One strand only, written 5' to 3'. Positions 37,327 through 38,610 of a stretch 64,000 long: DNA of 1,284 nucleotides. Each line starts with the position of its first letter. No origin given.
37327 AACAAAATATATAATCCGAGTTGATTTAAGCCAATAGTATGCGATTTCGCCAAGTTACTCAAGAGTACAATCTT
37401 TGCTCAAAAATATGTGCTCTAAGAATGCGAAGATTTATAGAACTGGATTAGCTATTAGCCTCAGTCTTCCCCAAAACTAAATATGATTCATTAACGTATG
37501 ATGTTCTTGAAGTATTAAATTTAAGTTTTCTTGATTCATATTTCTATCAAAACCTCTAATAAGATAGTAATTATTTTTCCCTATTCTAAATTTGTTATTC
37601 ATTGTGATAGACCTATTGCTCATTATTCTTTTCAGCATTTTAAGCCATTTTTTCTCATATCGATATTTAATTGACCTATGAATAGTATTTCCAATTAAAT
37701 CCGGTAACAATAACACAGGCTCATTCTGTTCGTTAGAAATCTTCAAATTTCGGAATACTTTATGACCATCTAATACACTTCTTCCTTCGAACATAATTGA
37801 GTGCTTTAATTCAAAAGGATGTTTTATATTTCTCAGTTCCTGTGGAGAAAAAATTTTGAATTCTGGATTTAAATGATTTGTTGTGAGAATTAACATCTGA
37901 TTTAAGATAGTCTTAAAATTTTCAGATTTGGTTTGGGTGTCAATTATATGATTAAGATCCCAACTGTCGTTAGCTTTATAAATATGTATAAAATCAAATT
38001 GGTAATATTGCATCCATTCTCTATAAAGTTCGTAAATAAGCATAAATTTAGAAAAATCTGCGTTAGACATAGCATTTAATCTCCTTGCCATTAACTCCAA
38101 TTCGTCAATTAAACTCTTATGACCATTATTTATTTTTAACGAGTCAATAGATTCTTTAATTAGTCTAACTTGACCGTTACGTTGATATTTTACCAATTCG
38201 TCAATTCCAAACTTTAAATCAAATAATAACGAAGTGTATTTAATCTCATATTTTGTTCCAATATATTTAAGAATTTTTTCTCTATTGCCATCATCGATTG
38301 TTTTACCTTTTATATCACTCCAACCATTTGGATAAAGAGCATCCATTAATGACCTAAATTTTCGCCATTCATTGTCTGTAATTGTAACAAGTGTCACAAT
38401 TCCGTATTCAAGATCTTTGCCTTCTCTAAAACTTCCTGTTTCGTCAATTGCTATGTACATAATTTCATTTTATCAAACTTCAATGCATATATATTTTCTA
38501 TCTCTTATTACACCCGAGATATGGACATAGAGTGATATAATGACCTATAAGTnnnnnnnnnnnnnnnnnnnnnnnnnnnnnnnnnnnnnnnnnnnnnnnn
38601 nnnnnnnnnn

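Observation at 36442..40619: Strongly AT-rich island: DUF3800-like protein divergent from a PIN-like nuclease protein plus small two-TM protein. Candidate toxin/abortive-infection system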

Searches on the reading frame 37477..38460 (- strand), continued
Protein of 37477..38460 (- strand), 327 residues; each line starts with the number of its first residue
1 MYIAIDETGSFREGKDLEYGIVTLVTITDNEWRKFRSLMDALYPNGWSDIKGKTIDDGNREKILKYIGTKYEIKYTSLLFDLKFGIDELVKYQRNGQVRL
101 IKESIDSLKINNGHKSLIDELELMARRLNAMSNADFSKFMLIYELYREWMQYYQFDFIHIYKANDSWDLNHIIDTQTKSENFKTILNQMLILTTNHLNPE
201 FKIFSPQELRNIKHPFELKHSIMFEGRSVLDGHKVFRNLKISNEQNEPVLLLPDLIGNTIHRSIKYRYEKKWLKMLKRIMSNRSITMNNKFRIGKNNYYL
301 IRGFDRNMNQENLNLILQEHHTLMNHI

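Call 109: search_protein_families(library=pfam, proteins=[L004:7239-7598:+, L006:6977-7519:+, L003:3378-4052:+], max_evalue=0.1)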
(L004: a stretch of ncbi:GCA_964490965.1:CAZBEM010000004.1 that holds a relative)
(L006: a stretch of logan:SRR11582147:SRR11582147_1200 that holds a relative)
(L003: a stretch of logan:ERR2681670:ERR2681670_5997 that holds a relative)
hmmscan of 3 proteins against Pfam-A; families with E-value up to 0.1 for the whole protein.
L004:7239-7598:+ (119 aa): 1 family
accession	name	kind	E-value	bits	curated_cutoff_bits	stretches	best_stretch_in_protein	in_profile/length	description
PF11058.13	Ral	-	0.0093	16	25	1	19-60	7-46/66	Antirestriction protein Ral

L006:6977-7519:+ (180 aa): 0 families

L003:3378-4052:+ (224 aa): 2 families
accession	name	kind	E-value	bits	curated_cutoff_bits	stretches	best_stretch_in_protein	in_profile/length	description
PF21939.1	Gp10_C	-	0.0039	18.6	27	1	65-177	9-116/139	Baseplate structural protein Gp10, C-terminal domain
PF11694.13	DUF3290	-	0.0062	16.9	31.3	1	11-72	8-68/144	Protein of unknown function (DUF3290)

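Call 112: find_encoding_contigs(protein=P0006, flank=5000, max_places=2)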
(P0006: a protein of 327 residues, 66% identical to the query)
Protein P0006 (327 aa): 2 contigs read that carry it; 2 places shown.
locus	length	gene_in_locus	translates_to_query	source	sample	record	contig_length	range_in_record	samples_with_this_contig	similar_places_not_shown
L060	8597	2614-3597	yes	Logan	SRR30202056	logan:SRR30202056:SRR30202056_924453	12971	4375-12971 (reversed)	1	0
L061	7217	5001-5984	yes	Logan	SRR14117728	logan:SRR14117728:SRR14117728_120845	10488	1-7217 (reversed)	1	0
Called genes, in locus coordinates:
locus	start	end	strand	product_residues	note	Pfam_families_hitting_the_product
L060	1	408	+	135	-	?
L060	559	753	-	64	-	PF01710:HTH_Tnp_IS630 (weak), PF12728:HTH_17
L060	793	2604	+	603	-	-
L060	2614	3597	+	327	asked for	-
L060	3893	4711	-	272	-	-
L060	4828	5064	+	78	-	-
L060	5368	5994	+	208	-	PF03575:Peptidase_S51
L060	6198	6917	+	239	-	PF02129:Peptidase_S15, PF00561:Abhydrolase_1, PF12146:Hydrolase_4, PF12697:Abhydrolase_6, PF00326:Peptidase_S9, PF05728:UPF0227 (weak), PF07859:Abhydrolase_3 (weak)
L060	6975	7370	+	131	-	-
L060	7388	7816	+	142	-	PF06983:3-dmu-9_3-mt, PF00903:Glyoxalase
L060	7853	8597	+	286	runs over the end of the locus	PF00892:EamA (weak)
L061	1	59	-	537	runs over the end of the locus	PF00239:Resolvase, PF07508:Recombinase, PF13408:Zn_ribbon_recom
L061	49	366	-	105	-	-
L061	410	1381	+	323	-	-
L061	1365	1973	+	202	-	-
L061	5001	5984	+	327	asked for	-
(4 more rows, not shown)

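Call 113: find_encoding_contigs(protein=P0009, flank=5000, max_places=2)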
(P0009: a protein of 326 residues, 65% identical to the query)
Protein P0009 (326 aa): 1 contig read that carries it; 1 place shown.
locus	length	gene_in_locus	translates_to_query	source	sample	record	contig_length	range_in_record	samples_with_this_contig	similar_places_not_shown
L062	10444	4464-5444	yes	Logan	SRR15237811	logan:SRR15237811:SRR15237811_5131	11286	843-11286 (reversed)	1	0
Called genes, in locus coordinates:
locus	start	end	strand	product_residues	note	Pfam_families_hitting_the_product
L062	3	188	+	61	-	?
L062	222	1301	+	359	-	PF10502:Peptidase_S26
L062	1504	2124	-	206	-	-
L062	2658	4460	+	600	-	-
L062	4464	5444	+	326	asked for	-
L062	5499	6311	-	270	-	-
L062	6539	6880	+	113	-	-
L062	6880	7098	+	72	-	PF23159:WHD_Rok (weak)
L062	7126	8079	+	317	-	PF01699:Na_Ca_ex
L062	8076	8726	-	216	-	-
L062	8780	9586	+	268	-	PF00149:Metallophos, PF12850:Metallophos_2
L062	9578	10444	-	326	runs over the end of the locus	PF00579:tRNA-synt_1b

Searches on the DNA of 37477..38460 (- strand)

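Call 44: search_rna_families(sources=[L003, L004, L006, L008], threshold=evalue, max_evalue=5)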
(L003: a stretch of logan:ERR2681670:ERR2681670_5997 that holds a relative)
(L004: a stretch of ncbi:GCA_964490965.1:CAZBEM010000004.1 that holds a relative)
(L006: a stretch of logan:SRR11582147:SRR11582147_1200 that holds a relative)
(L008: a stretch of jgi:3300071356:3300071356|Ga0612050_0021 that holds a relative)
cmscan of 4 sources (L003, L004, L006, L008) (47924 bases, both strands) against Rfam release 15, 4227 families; matches with E-value up to 5: 24.
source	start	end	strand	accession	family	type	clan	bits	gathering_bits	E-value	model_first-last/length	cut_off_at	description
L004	9090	9163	+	RF00005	tRNA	Gene; tRNA;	CL00001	74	29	1.8e-14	1-71/71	no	tRNA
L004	4703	4775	+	RF00005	tRNA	Gene; tRNA;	CL00001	73.8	29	2.1e-14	1-71/71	no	tRNA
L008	5912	5985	+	RF00005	tRNA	Gene; tRNA;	CL00001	72.3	29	5.4e-14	1-71/71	no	tRNA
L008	8746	8820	+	RF00005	tRNA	Gene; tRNA;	CL00001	67.9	29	8.6e-13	1-71/71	no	tRNA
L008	9081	9154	+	RF00005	tRNA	Gene; tRNA;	CL00001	67.1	29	1.5e-12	1-71/71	no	tRNA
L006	9007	9078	+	RF00005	tRNA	Gene; tRNA;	CL00001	66.8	29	1.8e-12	1-71/71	no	tRNA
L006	2302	2373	+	RF00005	tRNA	Gene; tRNA;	CL00001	66.5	29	2.2e-12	1-71/71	no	tRNA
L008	3398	3468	+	RF00005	tRNA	Gene; tRNA;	CL00001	62.7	29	2.4e-11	1-71/71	no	tRNA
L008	8609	8679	+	RF00005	tRNA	Gene; tRNA;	CL00001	62.7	29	2.5e-11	1-71/71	no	tRNA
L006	11351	11437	+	RF00005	tRNA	Gene; tRNA;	CL00001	57.3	29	7.2e-10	1-71/71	no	tRNA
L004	9015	9084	+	RF00005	tRNA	Gene; tRNA;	CL00001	56.9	29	9.2e-10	1-71/71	no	tRNA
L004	4703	4776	-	RF04354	Plastid-ycf2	Cis-reg;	-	34.8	65.7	0.0013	1-75/75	no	Plastid-ycf2 5UTR RNA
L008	5912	5986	-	RF04354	Plastid-ycf2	Cis-reg;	-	29.1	65.7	0.047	1-75/75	no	Plastid-ycf2 5UTR RNA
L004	9034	9145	+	RF02553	YrlA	Gene; sRNA;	-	28.9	69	0.029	1-114/114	no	Y RNA-like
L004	9090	9164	-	RF04354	Plastid-ycf2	Cis-reg;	-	27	65.7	0.18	1-75/75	no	Plastid-ycf2 5UTR RNA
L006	10759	10825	-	RF01459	rliE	Gene; sRNA;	-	25.9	90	3.7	108-182/222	no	Listeria sRNA rliE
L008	8609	8680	-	RF04354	Plastid-ycf2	Cis-reg;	-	24.7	65.7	0.75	1-75/75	no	Plastid-ycf2 5UTR RNA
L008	9081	9155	-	RF04354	Plastid-ycf2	Cis-reg;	-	24.5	65.7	0.87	1-75/75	no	Plastid-ycf2 5UTR RNA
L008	12623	12727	-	RF02502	Atu_C8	Gene; sRNA;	-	24.1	50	1.6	1-122/122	no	Rhizobiales sRNA Atu_C8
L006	2302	2374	-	RF04354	Plastid-ycf2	Cis-reg;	-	22.8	65.7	2.4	1-75/75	no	Plastid-ycf2 5UTR RNA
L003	1755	1823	-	RF02119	FTX_1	Gene; lncRNA;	-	22.2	50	4.5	1-71/71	no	FTX transcript, XIST regulator conserved region 1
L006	9007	9079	-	RF04354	Plastid-ycf2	Cis-reg;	-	21.8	65.7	4.6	1-75/75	no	Plastid-ycf2 5UTR RNA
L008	3398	3469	-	RF04354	Plastid-ycf2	Cis-reg;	-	21.8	65.7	4.8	1-75/75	no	Plastid-ycf2 5UTR RNA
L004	8807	8920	-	RF00645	MIR169_2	Gene; miRNA;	CL00098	18.8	50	3.1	1-118/118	no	MIR169_2 microRNA precursor family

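Call 117: search_rna_families(sources=[L060, L061, L062, L005], threshold=evalue, max_evalue=5)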
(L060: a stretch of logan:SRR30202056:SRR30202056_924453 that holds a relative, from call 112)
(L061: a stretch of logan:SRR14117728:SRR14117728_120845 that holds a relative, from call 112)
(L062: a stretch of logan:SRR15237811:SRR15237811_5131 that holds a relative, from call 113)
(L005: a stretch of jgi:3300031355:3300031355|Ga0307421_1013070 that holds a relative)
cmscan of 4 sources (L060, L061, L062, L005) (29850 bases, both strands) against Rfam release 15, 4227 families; matches with E-value up to 5: 3.
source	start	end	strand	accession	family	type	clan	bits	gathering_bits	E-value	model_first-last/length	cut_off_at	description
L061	2021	2146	+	RF03000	LOOT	Gene; sRNA;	-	91.8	46.4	1.5e-16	1-121/121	no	LOOT RNA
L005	542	614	+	RF00005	tRNA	Gene; tRNA;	CL00001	73.8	29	1.3e-14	1-71/71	no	tRNA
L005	542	615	-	RF04354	Plastid-ycf2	Cis-reg;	-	34.8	65.7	0.00081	1-75/75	no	Plastid-ycf2 5UTR RNA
